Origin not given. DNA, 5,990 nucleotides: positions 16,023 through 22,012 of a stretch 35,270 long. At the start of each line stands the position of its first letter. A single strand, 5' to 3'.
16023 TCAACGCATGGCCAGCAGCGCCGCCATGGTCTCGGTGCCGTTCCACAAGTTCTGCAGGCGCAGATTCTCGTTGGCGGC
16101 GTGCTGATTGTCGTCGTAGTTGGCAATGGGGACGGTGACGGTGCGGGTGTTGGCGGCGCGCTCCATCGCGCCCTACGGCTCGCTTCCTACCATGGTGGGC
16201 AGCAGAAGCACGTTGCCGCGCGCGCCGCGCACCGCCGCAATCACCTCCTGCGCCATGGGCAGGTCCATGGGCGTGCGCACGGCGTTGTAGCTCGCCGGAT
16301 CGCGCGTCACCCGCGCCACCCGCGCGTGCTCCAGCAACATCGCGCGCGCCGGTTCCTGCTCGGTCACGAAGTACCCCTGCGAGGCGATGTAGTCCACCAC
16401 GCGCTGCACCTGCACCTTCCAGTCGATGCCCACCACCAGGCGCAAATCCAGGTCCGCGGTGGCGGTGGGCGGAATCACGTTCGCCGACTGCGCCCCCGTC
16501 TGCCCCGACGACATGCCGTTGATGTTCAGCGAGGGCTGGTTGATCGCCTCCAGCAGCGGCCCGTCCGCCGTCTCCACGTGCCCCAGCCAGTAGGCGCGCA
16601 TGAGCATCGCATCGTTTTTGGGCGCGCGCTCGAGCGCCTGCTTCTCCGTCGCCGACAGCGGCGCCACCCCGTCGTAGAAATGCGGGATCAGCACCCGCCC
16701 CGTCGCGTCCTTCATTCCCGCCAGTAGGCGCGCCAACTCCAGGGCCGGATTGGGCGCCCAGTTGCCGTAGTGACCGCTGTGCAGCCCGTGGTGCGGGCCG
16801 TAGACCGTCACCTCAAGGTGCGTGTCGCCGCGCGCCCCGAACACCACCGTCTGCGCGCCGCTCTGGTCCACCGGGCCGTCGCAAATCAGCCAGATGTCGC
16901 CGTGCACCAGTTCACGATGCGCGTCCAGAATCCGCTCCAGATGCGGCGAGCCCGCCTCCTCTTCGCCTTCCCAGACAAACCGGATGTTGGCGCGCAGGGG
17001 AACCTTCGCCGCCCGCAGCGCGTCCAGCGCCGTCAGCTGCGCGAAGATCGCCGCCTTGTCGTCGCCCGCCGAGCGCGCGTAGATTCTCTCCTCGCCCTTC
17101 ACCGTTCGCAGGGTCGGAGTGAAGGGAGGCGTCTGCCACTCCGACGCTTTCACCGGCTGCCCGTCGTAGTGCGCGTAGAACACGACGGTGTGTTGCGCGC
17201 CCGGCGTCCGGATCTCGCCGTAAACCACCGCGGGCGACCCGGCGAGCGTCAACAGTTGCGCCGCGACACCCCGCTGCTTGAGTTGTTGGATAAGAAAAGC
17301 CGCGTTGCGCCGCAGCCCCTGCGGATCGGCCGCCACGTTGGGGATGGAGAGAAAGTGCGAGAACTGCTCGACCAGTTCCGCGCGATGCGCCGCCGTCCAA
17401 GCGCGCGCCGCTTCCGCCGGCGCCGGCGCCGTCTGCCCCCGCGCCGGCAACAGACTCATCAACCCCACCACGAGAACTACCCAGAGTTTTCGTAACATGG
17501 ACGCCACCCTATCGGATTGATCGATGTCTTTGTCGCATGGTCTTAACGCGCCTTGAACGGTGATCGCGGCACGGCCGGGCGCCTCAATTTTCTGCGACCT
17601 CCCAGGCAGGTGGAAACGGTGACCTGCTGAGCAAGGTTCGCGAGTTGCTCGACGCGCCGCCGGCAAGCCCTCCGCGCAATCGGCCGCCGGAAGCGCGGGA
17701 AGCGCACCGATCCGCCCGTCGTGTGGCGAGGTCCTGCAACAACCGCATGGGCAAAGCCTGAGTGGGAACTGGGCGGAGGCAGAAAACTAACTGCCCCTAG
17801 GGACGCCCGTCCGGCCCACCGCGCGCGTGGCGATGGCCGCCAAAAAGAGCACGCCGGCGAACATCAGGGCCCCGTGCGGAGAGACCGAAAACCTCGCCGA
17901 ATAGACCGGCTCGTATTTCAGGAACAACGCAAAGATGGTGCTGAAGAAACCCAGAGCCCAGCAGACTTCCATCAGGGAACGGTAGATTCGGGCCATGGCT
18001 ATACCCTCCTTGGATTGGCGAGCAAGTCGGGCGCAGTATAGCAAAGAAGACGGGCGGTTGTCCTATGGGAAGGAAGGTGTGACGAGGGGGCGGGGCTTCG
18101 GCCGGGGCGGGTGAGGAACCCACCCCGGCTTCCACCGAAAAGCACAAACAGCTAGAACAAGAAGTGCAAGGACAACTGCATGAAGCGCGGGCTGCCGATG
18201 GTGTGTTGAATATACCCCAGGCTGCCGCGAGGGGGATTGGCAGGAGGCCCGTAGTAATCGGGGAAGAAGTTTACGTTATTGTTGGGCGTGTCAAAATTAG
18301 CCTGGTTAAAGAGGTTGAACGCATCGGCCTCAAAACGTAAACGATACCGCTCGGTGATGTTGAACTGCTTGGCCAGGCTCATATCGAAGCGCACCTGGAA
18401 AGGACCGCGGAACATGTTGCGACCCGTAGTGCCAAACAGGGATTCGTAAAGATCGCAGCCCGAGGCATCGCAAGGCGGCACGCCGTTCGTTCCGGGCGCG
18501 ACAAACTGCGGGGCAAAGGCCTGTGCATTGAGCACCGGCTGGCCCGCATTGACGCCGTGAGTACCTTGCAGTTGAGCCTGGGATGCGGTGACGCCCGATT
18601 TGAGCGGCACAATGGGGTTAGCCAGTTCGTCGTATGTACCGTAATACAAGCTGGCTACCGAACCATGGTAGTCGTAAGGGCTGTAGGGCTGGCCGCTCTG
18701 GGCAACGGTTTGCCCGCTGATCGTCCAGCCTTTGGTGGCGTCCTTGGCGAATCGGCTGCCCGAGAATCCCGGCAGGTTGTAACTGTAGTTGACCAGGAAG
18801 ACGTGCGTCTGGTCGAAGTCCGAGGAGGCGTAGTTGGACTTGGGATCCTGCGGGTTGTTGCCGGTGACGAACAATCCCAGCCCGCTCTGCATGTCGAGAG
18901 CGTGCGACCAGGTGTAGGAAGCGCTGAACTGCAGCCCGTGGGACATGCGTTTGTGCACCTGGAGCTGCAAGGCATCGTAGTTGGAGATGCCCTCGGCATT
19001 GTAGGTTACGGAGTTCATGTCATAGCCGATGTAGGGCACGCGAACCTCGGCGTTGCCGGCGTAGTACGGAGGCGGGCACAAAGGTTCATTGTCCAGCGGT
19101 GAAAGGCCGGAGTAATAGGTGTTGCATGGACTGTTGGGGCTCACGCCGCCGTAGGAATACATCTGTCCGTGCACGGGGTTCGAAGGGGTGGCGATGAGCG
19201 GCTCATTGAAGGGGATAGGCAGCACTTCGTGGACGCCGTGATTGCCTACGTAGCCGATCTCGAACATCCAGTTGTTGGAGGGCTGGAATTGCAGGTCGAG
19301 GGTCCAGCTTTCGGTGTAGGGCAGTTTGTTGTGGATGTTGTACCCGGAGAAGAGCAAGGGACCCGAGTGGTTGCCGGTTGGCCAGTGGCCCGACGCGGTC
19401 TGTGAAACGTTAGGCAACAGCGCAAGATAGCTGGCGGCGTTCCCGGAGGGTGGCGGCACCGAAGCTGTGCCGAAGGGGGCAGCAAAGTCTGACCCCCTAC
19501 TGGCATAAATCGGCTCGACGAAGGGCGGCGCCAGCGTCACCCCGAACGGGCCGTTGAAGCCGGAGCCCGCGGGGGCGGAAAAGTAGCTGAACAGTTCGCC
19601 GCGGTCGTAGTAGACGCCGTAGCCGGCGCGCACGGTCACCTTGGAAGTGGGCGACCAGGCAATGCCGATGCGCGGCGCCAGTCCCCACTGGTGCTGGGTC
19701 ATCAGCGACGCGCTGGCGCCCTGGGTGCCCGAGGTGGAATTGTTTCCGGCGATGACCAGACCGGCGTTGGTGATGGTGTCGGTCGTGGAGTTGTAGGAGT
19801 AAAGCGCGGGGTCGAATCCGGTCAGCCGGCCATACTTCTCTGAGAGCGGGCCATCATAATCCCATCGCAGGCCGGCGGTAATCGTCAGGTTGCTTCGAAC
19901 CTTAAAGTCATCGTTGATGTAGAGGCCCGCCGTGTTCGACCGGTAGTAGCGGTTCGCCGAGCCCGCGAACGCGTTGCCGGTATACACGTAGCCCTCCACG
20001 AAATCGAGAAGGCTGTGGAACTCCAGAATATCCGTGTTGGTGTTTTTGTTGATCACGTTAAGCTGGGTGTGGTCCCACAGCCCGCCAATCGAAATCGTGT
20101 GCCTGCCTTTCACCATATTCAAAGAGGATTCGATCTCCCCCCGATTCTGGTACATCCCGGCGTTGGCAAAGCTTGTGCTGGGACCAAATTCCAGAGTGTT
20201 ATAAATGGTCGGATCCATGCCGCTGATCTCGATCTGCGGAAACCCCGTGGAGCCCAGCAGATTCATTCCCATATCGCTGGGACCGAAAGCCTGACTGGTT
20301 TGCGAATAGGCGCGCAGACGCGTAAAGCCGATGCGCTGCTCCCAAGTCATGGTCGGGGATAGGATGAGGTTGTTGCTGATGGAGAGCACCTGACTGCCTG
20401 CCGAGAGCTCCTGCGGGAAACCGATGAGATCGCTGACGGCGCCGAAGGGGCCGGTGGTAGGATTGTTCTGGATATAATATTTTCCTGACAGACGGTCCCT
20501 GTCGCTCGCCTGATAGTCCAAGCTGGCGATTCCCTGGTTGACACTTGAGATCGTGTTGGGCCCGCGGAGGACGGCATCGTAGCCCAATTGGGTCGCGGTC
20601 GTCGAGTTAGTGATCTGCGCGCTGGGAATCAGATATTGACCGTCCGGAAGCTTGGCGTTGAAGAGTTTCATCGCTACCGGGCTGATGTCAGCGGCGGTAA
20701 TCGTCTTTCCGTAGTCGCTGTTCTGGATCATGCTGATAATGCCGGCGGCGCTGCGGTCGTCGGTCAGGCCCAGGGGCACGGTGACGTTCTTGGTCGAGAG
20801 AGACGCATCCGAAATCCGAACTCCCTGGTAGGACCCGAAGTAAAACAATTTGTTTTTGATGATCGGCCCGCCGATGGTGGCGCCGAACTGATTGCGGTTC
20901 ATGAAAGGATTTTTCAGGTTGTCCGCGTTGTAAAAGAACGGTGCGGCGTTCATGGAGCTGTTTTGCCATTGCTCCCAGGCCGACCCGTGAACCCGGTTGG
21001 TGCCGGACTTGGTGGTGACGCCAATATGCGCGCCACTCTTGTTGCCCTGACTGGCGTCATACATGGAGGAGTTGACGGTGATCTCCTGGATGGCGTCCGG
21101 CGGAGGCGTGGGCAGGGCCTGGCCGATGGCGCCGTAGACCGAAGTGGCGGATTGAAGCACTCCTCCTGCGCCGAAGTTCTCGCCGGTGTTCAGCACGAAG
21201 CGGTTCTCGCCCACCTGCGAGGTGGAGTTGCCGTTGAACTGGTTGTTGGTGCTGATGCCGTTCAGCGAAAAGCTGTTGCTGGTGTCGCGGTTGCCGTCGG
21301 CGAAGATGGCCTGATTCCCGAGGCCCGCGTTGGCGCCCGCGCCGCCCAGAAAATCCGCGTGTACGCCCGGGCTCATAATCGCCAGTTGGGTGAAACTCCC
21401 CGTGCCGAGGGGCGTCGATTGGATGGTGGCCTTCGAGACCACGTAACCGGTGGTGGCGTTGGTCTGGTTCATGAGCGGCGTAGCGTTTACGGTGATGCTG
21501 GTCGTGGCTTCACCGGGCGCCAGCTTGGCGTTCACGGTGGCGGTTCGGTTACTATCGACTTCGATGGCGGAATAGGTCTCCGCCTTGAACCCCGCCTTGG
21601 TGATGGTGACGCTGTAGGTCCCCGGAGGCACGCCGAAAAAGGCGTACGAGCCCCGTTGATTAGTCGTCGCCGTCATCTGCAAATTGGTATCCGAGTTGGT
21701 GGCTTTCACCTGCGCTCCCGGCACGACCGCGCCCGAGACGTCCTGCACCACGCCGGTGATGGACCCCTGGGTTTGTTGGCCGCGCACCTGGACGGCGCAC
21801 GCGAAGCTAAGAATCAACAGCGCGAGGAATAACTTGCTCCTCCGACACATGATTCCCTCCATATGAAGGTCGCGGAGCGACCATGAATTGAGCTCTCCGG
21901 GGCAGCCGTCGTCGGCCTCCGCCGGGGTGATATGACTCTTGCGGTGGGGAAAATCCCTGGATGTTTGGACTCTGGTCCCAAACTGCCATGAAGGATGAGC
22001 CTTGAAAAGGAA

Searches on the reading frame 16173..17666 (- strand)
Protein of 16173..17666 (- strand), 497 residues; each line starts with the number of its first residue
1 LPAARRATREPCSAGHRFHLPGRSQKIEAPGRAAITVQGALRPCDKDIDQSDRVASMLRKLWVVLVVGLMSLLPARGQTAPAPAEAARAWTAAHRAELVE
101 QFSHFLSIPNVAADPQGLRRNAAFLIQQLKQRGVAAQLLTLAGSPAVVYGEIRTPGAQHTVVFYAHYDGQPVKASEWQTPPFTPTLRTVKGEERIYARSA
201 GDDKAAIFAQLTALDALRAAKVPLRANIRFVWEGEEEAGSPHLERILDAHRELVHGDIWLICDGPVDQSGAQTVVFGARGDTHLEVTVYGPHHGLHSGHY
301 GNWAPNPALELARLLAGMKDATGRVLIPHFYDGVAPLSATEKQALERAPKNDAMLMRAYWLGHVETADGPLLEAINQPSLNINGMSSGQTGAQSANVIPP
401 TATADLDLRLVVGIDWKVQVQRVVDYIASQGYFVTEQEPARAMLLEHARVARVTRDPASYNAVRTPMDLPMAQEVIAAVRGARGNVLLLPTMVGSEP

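Call 23: search_protein_families(library=pfam, proteins=[window:16173-17666:-], max_evalue=0.001)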
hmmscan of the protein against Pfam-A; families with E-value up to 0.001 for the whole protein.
window:16173-17666:- (497 aa): 3 families
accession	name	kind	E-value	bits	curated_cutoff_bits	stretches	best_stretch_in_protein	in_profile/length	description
PF01546.33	Peptidase_M20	-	7.5e-16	59.1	24.6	1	162-480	1-141/206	Peptidase family M20/M25/M40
PF07687.19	M20_dimer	-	1.5e-11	44.6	21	1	286-430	9-102/107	Peptidase dimerisation domain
PF04389.22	Peptidase_M28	-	0.0004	20.6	21.3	1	152-239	6-69/193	Peptidase family M28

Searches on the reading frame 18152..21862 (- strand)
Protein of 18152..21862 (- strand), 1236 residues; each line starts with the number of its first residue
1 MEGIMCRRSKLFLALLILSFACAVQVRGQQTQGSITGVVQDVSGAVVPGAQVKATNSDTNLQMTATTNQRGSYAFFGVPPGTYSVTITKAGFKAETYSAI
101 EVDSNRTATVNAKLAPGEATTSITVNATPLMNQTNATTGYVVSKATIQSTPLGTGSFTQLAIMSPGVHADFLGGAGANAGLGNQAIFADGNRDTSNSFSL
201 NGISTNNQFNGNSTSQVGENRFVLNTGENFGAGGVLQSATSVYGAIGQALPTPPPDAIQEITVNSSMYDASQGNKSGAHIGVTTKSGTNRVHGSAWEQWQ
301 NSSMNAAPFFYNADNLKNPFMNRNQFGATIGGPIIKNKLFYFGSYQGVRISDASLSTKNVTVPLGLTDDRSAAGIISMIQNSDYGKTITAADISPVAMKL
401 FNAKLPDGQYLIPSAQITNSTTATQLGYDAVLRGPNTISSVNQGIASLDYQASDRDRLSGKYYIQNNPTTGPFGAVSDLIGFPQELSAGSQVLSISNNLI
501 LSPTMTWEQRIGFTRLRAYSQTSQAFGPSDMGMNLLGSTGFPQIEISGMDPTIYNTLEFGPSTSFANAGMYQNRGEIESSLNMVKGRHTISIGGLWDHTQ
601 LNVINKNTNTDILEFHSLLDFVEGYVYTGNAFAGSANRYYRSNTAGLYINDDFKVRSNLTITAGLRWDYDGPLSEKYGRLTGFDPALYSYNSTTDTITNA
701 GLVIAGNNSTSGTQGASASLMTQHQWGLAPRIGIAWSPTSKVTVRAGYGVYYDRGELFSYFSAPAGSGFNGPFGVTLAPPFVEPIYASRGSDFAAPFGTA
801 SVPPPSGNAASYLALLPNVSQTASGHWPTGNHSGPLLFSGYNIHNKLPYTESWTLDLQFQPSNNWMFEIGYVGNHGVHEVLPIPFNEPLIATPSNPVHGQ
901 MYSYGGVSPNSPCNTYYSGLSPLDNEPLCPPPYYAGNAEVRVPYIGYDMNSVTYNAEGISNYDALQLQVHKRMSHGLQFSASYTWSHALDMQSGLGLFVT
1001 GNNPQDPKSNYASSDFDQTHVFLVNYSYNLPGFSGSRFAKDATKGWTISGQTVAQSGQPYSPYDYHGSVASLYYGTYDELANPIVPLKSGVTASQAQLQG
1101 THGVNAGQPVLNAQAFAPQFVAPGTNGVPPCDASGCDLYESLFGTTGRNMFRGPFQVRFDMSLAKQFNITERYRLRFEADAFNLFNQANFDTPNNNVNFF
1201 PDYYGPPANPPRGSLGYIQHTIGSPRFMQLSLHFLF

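Call 23: search_protein_families(library=pfam, proteins=[window:18152-21862:-], max_evalue=0.001)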
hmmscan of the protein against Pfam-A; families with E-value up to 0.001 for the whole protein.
window:18152-21862:- (1236 aa): 7 families
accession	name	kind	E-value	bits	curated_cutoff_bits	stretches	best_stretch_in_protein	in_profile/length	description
PF25183.1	OMP_b-brl_4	-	1.2e-168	563.5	30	1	283-1229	1-838/838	Outer membrane beta barrel domain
PF13620.12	CarboxypepD_reg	-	9.6e-21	74.4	32.3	1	34-114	1-81/82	Carboxypeptidase regulatory-like domain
PF00593.30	TonB_dep_Rec_b-barrel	-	3.1e-10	40.9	27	1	451-771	10-263/436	TonB dependent receptor-like, beta-barrel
PF17210.9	SdrD_B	-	2.3e-07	31.4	29.7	1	39-126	16-100/112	SdrD B-like domain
PF13715.12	CarbopepD_reg_2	-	7.9e-06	26.3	32.2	1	35-116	1-78/88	CarboxypepD_reg-like domain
PF14686.12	fn3_3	-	2.2e-05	24.5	24.4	1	42-109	5-74/75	Polysaccharide lyase family 4, domain II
PF17802.7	SpaA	-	0.0001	22.8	23.1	1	43-112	12-87/91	Prealbumin-like fold domain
